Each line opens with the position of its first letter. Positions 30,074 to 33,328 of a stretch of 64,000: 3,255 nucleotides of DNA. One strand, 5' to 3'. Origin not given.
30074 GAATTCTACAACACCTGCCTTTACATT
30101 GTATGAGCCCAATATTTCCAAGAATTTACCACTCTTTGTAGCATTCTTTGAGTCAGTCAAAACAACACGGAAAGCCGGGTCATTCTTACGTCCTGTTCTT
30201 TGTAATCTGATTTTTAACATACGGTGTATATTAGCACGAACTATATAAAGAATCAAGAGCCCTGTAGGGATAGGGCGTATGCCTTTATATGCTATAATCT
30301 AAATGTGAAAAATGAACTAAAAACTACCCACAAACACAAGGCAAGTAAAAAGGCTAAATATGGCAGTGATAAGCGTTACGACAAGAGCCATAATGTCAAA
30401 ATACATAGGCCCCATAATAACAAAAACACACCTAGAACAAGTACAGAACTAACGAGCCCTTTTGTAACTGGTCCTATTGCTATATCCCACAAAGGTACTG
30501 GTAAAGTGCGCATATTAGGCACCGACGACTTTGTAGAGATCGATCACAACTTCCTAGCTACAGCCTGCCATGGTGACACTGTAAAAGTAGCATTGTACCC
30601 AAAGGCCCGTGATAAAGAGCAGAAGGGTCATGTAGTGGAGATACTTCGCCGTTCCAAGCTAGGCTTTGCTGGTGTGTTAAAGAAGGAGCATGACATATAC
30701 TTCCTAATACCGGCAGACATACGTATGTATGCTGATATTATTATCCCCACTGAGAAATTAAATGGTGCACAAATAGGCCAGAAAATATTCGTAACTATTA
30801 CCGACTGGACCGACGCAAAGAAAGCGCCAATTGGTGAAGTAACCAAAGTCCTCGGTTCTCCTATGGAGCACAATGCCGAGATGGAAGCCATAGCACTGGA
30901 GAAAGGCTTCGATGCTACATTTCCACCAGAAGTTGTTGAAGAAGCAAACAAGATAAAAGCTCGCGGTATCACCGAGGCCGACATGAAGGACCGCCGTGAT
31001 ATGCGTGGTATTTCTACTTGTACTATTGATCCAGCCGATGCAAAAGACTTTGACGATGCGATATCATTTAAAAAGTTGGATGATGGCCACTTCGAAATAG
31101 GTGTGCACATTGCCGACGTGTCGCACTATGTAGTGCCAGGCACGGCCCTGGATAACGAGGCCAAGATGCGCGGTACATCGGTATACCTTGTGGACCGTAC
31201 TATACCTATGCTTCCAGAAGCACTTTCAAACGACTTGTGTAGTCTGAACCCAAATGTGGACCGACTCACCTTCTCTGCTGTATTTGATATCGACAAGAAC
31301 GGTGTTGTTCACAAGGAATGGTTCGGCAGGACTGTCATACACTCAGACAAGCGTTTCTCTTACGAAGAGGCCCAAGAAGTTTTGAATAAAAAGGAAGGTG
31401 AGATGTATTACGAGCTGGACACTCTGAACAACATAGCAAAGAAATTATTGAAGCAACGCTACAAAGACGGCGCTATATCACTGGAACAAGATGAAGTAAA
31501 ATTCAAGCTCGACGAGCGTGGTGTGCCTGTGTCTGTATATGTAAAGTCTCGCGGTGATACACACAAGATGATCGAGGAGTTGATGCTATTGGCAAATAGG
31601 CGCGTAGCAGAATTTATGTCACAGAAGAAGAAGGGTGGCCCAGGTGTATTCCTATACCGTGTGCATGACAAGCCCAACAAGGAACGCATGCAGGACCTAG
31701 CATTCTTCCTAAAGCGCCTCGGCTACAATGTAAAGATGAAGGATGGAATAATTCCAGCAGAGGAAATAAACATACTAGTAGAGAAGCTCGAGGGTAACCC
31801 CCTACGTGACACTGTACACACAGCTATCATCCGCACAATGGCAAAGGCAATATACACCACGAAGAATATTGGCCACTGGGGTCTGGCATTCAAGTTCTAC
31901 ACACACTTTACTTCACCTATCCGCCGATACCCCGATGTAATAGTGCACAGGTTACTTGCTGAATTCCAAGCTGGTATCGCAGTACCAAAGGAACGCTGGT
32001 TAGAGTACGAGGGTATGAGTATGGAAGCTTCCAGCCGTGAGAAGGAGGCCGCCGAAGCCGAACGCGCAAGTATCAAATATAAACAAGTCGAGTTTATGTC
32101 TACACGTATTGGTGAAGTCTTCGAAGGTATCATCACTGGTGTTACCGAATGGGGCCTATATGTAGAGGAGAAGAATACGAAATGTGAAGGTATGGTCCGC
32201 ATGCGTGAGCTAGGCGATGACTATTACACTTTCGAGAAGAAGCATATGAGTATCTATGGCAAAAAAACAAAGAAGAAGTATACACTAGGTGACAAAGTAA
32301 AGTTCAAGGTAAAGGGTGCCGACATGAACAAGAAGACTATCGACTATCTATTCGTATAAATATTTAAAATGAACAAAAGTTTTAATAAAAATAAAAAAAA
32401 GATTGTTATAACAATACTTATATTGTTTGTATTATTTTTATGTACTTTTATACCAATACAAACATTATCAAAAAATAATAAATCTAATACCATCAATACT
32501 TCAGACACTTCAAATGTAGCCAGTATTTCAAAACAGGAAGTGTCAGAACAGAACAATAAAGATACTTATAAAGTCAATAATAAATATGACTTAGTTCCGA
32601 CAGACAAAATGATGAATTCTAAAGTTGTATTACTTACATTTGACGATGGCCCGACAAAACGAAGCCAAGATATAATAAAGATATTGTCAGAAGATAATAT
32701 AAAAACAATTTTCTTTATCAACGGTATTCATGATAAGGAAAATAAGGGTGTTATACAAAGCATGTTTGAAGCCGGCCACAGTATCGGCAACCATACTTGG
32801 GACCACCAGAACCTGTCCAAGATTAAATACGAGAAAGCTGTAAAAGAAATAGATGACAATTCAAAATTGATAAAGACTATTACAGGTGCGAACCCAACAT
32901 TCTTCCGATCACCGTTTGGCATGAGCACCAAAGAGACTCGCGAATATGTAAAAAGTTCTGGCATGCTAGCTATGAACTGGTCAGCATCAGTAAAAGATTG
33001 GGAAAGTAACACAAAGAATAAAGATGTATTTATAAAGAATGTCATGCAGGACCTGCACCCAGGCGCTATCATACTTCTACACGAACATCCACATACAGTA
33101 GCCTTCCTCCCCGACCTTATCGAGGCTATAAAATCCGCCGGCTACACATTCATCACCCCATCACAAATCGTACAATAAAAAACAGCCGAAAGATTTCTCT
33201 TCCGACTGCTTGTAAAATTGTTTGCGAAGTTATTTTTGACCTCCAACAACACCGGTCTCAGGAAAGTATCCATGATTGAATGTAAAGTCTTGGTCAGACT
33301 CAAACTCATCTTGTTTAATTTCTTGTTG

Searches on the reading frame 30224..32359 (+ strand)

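Call 13: search_protein_families(library=pfam, proteins=[window:30224-32359:+], max_evalue=0.001)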
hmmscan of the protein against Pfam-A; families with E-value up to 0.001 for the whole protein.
window:30224-32359:+ (711 aa): 5 families
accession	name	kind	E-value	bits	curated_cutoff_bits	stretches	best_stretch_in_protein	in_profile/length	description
PF00773.25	RNB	-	4.8e-112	374.9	29.3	1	257-581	1-323/326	RNB domain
PF17876.7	CSD2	-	4.2e-22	78.4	26.2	1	160-234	1-74/74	Cold shock domain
PF00575.29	S1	-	2.2e-09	38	22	1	628-706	3-69/74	S1 RNA binding domain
PF17849.7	OB_Dis3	-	8.8e-09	35.8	22.8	1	159-227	2-76/77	Dis3-like cold-shock domain 2 (CSD2)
PF08206.17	OB_RNB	-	2.4e-06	27.6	24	0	104-140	22-58/58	Ribonuclease B OB domain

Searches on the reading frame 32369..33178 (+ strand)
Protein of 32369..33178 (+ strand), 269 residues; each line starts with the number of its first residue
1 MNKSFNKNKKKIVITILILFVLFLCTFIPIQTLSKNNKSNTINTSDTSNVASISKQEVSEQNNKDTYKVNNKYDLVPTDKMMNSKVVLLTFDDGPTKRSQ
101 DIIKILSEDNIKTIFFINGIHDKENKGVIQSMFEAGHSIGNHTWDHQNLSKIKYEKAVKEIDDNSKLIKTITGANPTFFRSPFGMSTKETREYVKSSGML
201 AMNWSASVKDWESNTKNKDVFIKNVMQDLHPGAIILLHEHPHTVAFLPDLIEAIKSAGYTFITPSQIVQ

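Call 13: search_protein_families(library=pfam, proteins=[window:32369-33178:+], max_evalue=0.001)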
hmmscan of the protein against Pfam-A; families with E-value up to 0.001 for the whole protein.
window:32369-33178:+ (269 aa): 1 family
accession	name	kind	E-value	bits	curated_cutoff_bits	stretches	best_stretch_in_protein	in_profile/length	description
PF01522.26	Polysacc_deac_1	-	1.3e-34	119.3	23.1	1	82-199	4-121/124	Polysaccharide deacetylase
